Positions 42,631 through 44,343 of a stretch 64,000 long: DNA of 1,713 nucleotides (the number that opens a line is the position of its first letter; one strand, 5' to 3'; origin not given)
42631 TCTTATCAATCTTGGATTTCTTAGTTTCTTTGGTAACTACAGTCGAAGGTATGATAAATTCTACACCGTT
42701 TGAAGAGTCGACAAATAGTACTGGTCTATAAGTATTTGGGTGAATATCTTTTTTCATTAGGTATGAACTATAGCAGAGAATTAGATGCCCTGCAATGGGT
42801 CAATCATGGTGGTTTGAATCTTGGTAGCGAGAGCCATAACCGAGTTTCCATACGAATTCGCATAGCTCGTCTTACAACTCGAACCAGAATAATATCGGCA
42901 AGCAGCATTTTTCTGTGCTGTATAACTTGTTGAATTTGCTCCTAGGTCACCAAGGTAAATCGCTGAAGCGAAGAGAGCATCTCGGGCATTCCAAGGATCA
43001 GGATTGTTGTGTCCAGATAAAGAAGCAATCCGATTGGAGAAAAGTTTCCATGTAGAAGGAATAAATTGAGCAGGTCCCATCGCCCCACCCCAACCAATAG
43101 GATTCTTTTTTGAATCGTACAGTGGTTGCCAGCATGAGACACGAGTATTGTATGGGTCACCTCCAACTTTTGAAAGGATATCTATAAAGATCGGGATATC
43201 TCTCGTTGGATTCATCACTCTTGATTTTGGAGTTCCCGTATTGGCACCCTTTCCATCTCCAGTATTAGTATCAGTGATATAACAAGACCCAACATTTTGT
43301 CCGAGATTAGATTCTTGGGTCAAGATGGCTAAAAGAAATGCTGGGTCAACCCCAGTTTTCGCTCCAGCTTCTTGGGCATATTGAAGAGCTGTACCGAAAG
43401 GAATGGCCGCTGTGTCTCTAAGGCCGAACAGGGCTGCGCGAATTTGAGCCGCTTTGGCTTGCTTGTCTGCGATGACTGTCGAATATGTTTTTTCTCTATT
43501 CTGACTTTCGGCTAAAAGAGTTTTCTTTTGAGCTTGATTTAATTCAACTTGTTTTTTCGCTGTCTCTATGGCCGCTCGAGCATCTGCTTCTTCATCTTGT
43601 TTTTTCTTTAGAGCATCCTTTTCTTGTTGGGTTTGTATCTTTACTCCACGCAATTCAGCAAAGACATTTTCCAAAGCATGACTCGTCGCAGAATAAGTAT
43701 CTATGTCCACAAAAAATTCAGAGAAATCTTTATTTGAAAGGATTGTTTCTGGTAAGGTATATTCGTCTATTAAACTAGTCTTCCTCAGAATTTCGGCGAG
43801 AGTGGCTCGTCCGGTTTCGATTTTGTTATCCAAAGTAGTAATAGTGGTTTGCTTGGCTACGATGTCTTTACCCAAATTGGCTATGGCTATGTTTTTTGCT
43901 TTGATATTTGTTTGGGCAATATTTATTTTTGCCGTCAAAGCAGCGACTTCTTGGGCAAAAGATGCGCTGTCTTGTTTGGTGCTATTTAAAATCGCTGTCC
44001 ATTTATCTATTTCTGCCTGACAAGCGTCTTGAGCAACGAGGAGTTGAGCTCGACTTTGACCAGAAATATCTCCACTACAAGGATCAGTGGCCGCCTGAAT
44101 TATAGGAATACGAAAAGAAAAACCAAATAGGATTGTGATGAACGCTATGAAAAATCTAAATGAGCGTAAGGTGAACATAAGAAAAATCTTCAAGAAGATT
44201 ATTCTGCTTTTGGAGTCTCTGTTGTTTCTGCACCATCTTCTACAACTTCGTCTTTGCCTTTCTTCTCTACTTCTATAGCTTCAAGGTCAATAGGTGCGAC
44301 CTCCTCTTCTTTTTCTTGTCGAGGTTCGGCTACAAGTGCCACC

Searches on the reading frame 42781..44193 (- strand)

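Call 85: search_protein_families(library=pfam, proteins=[window:42781-44193:-], max_evalue=0.01)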
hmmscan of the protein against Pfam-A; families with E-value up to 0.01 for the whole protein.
window:42781-44193:- (470 aa): 2 families
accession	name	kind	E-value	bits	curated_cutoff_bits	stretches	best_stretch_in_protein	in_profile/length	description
PF13406.11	SLT_2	-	3.9e-09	36.6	24.3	2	368-418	152-200/292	Transglycosylase SLT domain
PF01464.25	SLT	-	0.00096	19.1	21.3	0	272-303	2-33/117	Transglycosylase SLT domain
